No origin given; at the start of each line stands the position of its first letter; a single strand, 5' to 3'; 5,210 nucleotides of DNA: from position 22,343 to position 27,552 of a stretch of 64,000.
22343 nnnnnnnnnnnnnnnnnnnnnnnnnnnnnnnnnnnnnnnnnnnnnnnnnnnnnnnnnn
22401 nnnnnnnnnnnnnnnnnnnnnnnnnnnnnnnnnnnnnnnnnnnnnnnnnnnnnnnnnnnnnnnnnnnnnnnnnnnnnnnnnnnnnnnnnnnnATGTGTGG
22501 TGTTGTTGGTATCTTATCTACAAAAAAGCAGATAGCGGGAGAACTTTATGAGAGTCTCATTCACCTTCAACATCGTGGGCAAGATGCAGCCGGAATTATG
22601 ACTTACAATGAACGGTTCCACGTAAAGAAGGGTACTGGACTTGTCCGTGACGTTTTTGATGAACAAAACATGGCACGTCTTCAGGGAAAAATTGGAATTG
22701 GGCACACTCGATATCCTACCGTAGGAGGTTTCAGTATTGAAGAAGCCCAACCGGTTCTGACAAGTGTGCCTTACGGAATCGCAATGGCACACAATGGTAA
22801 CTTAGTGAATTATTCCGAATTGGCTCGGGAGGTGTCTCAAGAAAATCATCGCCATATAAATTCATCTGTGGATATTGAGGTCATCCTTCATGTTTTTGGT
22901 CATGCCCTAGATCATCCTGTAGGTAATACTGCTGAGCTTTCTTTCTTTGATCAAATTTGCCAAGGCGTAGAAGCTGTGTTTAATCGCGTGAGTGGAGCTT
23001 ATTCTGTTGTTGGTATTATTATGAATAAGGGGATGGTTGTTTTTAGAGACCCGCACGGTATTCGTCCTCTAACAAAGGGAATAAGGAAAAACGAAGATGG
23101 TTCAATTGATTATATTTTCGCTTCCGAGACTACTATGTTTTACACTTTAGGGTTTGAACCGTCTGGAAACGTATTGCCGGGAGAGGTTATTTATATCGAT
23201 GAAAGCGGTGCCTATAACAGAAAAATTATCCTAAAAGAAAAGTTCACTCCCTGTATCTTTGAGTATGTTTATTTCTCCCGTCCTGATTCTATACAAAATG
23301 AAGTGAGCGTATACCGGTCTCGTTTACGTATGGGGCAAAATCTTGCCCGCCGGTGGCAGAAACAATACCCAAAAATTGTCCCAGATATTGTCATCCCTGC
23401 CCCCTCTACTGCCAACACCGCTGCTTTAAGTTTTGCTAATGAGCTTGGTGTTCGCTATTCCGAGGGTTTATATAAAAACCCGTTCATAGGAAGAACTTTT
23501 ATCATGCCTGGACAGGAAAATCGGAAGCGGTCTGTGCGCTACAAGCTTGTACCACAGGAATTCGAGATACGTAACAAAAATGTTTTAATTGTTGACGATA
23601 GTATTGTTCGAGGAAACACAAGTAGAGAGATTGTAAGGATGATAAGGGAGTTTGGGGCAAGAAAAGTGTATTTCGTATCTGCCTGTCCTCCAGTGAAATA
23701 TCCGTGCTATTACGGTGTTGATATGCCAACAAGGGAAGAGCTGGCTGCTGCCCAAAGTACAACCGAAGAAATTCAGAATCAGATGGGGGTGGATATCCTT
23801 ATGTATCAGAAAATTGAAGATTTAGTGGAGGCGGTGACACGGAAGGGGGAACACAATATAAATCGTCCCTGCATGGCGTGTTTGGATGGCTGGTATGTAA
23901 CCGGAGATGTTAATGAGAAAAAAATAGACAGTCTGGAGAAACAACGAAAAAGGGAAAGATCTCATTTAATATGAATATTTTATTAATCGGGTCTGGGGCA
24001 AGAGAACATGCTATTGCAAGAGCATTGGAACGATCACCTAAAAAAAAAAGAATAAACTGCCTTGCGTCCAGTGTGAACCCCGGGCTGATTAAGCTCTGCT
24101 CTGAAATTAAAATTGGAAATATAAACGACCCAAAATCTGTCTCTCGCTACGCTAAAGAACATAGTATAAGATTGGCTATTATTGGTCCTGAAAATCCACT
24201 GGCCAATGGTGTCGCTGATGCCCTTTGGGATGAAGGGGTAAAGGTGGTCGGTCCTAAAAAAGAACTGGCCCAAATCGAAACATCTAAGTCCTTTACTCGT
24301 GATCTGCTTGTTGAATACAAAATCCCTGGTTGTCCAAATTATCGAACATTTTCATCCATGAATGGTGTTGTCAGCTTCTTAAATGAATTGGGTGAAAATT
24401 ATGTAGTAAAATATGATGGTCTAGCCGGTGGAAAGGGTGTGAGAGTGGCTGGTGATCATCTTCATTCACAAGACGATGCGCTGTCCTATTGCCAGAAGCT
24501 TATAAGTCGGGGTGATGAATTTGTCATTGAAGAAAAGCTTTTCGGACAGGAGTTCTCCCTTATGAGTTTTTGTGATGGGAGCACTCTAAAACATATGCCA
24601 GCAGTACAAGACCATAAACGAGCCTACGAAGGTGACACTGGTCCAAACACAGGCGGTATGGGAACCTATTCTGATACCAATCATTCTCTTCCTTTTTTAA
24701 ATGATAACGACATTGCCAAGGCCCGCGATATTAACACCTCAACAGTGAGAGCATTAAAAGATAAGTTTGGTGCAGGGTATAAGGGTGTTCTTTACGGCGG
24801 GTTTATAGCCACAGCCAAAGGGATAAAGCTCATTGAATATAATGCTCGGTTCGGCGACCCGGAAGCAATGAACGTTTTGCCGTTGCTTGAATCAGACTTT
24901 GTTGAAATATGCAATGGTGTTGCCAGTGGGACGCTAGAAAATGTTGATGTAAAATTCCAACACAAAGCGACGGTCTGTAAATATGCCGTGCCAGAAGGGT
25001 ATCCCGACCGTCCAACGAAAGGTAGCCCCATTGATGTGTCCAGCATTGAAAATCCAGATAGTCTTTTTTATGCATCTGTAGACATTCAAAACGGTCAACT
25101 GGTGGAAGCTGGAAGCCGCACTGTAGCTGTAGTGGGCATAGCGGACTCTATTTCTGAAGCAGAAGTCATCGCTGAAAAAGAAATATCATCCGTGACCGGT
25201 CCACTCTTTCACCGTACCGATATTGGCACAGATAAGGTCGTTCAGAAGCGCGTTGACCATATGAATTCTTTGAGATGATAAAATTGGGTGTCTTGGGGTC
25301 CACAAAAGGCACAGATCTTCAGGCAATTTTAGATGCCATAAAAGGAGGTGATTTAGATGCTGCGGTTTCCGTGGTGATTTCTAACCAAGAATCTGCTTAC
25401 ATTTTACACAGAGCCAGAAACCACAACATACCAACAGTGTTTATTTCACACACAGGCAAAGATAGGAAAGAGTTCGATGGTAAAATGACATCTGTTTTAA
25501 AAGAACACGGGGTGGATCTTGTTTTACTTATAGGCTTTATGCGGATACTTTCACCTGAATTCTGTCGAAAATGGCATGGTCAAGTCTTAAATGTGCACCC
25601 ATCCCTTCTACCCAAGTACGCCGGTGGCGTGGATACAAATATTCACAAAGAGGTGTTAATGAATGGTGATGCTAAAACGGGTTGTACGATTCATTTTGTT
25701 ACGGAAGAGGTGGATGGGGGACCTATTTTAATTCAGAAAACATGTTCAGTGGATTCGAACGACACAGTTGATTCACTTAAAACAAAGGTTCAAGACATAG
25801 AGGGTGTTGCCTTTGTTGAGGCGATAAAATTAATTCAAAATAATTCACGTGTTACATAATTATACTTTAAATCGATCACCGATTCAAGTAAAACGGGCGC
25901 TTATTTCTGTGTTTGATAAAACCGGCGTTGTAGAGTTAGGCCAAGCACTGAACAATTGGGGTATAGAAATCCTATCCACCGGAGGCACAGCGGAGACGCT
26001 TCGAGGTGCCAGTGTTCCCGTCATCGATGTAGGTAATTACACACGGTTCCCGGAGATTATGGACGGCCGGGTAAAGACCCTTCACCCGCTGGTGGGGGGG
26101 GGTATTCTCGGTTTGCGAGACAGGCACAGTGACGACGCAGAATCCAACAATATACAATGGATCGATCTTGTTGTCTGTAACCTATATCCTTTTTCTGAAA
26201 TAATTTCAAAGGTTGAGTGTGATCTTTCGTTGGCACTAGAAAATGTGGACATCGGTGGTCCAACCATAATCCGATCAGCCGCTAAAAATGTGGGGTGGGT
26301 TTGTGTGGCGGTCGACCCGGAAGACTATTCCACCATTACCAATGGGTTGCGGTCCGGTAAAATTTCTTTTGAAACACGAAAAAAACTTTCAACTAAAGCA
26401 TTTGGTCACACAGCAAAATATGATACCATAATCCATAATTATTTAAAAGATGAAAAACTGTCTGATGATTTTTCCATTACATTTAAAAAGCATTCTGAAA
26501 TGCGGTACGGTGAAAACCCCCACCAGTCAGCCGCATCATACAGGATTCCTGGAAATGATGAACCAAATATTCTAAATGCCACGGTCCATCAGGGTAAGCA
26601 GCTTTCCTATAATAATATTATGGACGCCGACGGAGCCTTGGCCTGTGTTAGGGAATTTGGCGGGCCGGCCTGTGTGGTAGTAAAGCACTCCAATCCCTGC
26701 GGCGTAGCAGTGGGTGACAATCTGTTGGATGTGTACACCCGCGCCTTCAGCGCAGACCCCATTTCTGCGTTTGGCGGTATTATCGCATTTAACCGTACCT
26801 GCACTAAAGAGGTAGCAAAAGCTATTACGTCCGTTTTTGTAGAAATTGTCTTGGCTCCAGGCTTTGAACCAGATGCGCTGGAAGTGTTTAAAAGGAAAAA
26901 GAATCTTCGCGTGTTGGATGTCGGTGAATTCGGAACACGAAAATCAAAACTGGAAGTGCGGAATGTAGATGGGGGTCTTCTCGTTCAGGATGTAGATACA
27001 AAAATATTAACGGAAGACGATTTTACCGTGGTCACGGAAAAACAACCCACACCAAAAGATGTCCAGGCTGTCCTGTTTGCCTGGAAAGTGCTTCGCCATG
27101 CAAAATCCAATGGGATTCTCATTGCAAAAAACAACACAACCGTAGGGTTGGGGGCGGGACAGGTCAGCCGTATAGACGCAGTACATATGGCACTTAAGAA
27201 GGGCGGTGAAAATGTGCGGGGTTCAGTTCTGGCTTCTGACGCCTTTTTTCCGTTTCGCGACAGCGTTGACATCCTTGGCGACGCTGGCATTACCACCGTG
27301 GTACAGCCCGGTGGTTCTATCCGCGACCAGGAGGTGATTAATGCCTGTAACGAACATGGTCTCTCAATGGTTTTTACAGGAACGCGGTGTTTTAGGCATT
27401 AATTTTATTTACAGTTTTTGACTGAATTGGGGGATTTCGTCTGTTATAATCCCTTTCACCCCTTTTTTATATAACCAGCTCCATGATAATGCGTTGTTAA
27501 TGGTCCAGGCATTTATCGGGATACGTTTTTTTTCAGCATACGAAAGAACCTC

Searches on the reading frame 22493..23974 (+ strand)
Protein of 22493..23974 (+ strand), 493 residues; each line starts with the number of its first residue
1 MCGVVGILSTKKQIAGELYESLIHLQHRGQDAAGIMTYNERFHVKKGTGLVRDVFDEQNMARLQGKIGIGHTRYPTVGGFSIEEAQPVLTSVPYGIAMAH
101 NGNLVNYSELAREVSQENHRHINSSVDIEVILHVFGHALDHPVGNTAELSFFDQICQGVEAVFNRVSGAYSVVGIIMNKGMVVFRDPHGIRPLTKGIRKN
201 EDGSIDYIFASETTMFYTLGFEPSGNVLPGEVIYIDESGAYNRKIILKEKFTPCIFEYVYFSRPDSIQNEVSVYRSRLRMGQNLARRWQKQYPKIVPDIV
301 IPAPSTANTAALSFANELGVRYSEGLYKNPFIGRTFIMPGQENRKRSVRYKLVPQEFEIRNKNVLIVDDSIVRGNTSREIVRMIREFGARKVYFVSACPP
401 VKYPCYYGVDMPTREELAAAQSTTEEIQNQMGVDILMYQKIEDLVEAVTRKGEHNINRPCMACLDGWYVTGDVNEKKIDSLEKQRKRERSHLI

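Call 41: search_protein_families(library=pfam, proteins=[window:22493-23974:+], max_evalue=0.00001)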
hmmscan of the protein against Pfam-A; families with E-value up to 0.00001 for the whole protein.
window:22493-23974:+ (493 aa): 2 families
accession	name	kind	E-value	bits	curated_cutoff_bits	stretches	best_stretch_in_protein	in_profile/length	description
PF13522.11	GATase_6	-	1.7e-14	54.4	27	1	58-198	4-121/130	Glutamine amidotransferase domain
PF13537.11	GATase_7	-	3.2e-12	47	25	1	83-216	11-121/123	Glutamine amidotransferase domain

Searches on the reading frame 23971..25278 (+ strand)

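Call 41: search_protein_families(library=pfam, proteins=[window:23971-25278:+], max_evalue=0.00001)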
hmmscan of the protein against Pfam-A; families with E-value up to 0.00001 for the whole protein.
window:23971-25278:+ (435 aa): 3 families
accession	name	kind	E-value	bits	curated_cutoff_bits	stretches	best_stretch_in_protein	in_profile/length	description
PF01071.24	GARS_A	-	4e-54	183.9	27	1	104-299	1-194/194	Phosphoribosylglycinamide synthetase, ATP-grasp (A) domain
PF02844.21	GARS_N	-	6.7e-27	94.6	29.5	1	1-103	1-100/100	Phosphoribosylglycinamide synthetase, N domain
PF02843.22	GARS_C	-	5.9e-18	65.4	34.8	1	334-420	1-91/92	Phosphoribosylglycinamide synthetase, C domain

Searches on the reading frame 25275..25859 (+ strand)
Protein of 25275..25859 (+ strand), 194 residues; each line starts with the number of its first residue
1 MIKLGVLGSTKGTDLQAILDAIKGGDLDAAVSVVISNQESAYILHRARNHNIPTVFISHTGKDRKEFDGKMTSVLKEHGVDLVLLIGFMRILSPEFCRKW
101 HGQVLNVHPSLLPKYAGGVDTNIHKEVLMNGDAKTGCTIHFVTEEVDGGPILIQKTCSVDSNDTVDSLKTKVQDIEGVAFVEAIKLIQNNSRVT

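Call 41: search_protein_families(library=pfam, proteins=[window:25275-25859:+], max_evalue=0.00001)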
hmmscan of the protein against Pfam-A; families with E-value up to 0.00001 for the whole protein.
window:25275-25859:+ (194 aa): 1 family
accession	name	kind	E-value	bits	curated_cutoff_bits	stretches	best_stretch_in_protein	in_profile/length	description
PF00551.24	Formyl_trans_N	-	3.7e-51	173.9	26.1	1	3-184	2-181/181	Formyl transferase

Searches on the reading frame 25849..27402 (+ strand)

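Call 41: search_protein_families(library=pfam, proteins=[window:25849-27402:+], max_evalue=0.00001)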
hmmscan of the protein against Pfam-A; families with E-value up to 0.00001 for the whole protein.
window:25849-27402:+ (517 aa): 2 families
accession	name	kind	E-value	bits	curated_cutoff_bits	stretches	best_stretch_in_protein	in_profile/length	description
PF01808.24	AICARFT_IMPCHas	-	1.5e-117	393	25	1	144-451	1-311/311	AICARFT/IMPCHase bienzyme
PF02142.27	MGS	-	9.2e-18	64.6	24.1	1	27-139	2-94/94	MGS-like domain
